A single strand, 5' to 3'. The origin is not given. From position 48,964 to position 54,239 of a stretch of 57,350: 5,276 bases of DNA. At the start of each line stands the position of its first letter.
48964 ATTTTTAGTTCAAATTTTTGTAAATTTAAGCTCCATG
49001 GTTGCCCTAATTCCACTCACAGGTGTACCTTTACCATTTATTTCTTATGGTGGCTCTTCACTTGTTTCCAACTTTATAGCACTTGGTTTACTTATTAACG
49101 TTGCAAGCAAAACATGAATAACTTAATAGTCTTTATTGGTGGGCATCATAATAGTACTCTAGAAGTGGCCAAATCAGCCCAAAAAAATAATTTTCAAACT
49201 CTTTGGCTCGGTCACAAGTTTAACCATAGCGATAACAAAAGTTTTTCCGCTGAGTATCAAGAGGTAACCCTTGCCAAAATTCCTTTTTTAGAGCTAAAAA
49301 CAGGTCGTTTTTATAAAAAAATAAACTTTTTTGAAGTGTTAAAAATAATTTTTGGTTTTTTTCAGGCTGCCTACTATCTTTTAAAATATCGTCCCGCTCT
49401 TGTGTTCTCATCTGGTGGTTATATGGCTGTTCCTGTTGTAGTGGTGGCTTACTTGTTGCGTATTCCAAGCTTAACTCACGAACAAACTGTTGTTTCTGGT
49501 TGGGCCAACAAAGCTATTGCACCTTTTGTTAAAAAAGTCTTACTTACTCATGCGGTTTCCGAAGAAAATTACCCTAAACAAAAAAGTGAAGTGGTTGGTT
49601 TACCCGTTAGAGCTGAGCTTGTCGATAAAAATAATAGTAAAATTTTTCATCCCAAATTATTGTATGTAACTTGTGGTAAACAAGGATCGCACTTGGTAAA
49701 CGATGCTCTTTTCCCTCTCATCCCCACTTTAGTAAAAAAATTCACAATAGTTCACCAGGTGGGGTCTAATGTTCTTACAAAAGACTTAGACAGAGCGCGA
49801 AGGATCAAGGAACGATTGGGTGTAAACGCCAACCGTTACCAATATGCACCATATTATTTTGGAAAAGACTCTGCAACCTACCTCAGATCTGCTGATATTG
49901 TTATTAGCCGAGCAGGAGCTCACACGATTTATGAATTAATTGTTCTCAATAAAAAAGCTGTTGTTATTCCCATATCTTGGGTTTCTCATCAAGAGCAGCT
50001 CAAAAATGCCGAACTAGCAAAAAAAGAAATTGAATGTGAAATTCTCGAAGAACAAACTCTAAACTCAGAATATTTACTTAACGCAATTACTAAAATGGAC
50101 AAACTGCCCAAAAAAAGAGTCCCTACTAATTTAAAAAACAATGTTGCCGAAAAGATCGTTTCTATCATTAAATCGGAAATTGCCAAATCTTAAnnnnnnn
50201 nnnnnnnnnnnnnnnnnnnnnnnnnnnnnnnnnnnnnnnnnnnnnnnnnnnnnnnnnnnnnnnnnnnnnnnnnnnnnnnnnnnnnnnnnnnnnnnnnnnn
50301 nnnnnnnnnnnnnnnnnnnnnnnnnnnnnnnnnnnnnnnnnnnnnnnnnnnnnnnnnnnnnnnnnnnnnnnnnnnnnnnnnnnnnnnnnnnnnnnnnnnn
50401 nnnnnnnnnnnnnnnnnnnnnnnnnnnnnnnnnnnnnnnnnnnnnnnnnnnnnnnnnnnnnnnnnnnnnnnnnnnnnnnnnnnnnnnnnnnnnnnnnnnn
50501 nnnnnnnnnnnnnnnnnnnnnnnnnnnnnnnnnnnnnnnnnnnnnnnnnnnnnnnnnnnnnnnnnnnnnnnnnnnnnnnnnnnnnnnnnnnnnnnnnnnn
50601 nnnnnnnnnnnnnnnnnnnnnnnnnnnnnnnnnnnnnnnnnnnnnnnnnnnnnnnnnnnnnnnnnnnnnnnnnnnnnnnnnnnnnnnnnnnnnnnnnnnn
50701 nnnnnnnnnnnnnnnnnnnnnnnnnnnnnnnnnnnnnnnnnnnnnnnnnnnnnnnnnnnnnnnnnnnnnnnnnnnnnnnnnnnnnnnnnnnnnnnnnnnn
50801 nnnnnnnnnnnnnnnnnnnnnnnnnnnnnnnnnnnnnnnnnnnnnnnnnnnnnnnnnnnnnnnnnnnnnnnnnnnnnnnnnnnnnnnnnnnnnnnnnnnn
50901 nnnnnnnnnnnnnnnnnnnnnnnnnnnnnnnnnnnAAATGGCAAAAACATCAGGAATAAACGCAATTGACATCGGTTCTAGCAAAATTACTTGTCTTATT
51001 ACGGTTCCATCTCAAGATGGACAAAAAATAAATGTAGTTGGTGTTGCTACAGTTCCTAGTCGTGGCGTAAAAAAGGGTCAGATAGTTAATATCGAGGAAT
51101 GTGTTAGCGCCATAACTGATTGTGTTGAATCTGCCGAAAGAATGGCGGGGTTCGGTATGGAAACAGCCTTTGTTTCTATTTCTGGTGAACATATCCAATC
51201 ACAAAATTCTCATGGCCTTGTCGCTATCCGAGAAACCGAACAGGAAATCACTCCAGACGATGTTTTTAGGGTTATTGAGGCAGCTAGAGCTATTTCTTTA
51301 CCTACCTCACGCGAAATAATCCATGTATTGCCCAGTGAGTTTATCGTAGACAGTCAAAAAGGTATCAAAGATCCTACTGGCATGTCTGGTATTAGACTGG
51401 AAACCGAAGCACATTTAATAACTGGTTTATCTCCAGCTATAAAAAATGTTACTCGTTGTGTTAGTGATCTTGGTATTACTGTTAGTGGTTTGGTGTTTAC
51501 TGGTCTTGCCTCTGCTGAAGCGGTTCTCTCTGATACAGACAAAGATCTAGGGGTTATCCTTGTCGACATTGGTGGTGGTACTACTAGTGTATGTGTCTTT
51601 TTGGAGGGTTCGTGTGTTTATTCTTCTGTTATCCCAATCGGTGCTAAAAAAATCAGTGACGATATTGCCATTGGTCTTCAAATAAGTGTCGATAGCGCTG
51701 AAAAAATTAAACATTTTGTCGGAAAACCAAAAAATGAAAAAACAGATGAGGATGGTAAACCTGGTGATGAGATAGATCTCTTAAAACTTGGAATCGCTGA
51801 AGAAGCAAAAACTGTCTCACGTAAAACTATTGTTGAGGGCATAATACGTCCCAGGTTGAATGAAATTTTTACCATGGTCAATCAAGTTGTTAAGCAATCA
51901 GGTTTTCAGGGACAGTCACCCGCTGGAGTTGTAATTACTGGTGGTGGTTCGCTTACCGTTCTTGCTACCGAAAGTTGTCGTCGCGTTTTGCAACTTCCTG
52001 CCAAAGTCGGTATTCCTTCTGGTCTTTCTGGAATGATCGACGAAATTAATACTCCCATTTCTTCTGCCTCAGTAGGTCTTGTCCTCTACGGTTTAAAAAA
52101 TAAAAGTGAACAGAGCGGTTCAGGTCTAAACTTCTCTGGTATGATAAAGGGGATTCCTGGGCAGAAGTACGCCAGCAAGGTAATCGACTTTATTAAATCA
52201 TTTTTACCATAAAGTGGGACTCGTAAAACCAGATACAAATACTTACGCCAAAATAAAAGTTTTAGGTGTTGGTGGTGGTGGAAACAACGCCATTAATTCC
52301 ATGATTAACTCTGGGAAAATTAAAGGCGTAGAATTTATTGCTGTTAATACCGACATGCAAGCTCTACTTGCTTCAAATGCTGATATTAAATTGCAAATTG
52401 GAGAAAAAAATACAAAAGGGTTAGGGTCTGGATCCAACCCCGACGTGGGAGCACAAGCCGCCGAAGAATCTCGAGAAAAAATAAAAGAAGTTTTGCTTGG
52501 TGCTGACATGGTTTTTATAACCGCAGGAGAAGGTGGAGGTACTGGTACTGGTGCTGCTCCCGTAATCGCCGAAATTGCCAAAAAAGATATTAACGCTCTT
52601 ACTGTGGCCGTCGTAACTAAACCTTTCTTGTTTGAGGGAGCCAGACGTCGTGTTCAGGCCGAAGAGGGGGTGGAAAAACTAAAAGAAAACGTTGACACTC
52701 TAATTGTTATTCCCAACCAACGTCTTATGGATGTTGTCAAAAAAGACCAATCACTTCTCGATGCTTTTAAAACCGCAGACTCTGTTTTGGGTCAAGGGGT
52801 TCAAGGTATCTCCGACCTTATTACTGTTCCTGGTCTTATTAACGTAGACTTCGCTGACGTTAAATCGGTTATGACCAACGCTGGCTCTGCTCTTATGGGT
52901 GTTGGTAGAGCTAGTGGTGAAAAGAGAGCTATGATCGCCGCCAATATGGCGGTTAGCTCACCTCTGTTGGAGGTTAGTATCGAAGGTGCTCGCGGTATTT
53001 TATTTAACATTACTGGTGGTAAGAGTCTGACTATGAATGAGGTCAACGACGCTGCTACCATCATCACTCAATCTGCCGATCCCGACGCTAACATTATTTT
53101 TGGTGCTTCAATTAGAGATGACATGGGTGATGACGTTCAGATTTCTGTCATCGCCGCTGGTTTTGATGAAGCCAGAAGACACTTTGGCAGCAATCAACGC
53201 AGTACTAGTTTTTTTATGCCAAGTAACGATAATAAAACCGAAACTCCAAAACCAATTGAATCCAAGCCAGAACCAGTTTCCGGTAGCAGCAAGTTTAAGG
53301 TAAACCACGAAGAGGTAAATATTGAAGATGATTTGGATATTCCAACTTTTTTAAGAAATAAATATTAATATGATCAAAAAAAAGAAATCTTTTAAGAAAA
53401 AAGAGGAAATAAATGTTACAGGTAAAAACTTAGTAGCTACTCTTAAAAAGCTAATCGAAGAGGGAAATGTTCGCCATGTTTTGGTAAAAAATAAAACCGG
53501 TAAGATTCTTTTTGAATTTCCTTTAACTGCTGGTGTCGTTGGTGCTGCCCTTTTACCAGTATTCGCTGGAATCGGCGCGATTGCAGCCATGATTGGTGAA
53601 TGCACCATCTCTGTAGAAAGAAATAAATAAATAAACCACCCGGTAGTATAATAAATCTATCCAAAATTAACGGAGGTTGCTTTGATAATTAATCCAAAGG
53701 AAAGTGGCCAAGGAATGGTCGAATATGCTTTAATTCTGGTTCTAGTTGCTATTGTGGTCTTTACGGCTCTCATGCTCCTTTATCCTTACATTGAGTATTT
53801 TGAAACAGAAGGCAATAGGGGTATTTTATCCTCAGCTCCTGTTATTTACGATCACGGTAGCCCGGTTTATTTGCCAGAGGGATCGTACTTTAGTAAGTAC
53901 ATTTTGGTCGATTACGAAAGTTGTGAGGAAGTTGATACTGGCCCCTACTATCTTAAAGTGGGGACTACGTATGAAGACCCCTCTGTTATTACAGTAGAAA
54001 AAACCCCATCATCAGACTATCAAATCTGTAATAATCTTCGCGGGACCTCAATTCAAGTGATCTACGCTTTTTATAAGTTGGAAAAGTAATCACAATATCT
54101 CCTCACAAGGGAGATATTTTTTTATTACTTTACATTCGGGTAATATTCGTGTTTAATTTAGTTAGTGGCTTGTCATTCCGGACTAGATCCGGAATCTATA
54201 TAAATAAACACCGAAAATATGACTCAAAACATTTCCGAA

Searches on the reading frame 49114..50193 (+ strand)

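Call 36: search_protein_families(library=pfam, proteins=[window:49114-50193:+], max_evalue=0.001)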
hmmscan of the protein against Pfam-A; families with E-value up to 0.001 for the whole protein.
window:49114-50193:+ (359 aa): 3 families
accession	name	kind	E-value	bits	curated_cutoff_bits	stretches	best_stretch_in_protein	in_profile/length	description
PF04101.22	Glyco_tran_28_C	-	4.6e-24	85.8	22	1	183-342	2-154/166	Glycosyltransferase family 28 C-terminal domain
PF03033.26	Glyco_transf_28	-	5.8e-14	52.8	26.2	1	10-143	10-138/139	Glycosyltransferase family 28 N-terminal domain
PF08660.17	Alg14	-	3.7e-06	27.5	27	1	9-124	8-124/171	Oligosaccharide biosynthesis protein Alg14 like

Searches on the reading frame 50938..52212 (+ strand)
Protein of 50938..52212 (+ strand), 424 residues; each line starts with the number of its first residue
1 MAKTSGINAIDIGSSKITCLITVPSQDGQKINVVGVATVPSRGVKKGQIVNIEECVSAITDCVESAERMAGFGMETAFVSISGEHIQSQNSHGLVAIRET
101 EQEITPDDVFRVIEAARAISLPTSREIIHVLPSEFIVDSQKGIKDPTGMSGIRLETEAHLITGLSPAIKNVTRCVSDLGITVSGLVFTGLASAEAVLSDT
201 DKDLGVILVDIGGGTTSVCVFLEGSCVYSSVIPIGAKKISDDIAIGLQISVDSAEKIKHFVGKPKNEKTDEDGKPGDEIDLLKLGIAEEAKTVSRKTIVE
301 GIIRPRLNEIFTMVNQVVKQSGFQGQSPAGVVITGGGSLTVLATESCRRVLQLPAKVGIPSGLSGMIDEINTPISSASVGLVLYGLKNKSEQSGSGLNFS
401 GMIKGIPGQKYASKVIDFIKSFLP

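Call 36: search_protein_families(library=pfam, proteins=[window:50938-52212:+], max_evalue=0.001)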
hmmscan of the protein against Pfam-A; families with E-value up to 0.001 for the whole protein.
window:50938-52212:+ (424 aa): 5 families
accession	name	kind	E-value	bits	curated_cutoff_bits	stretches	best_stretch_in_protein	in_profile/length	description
PF02491.25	SHS2_FTSA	-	3.4e-31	107.9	25.4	1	83-162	1-79/79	SHS2 domain inserted in FTSA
PF14450.12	FtsA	-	5.8e-28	98.2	31.8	2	207-380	1-127/127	Cell division protein FtsA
PF06723.19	MreB_Mbl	-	6.7e-09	35.5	27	1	199-357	140-303/327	MreB/Mbl protein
PF11104.14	PilM_2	-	2.2e-08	33.9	27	1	194-266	170-242/340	Type IV pilus assembly protein PilM;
PF06277.17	EutA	-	0.00019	20.9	27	1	192-246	132-185/475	Ethanolamine utilisation protein EutA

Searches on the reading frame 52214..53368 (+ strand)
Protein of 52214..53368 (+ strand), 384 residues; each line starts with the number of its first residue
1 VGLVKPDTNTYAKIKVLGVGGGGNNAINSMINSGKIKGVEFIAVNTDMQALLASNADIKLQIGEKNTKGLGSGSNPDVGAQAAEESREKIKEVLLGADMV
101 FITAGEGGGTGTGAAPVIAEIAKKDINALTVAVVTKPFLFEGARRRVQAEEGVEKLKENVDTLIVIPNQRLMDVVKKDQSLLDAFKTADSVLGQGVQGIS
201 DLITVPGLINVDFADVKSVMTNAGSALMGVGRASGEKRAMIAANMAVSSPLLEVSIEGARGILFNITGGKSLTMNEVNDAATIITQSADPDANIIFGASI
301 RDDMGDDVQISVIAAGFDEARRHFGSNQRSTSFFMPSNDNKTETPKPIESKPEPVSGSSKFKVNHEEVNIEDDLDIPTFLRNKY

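Call 36: search_protein_families(library=pfam, proteins=[window:52214-53368:+], max_evalue=0.001)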
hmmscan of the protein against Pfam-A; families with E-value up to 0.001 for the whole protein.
window:52214-53368:+ (384 aa): 2 families
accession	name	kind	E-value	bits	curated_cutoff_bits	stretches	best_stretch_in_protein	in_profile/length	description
PF00091.31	Tubulin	-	1.6e-49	169.2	33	1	13-175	1-189/190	Tubulin/FtsZ family, GTPase domain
PF12327.13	FtsZ_C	-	2.3e-33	114.8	27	1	224-318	1-95/95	FtsZ family, C-terminal domain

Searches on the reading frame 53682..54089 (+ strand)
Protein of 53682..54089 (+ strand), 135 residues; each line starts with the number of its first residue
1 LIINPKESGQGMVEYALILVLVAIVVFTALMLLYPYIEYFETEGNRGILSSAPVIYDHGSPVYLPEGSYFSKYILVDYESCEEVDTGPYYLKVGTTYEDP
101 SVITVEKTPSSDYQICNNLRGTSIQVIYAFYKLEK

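Call 82: search_protein_families(library=pfam, proteins=[window:53682-54089:+], max_evalue=0.01)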
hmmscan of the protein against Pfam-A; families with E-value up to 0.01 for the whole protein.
window:53682-54089:+ (135 aa): 2 families
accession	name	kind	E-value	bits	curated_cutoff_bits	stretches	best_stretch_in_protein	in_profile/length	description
PF04964.19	Flp_Fap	-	0.00019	21.6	32.2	1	7-30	5-28/46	Flp/Fap pilin component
PF25471.1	TM_PetC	-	0.0032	17.6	37.1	1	19-40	15-36/48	Iron-sulfur subunit PetC transmembrane anchor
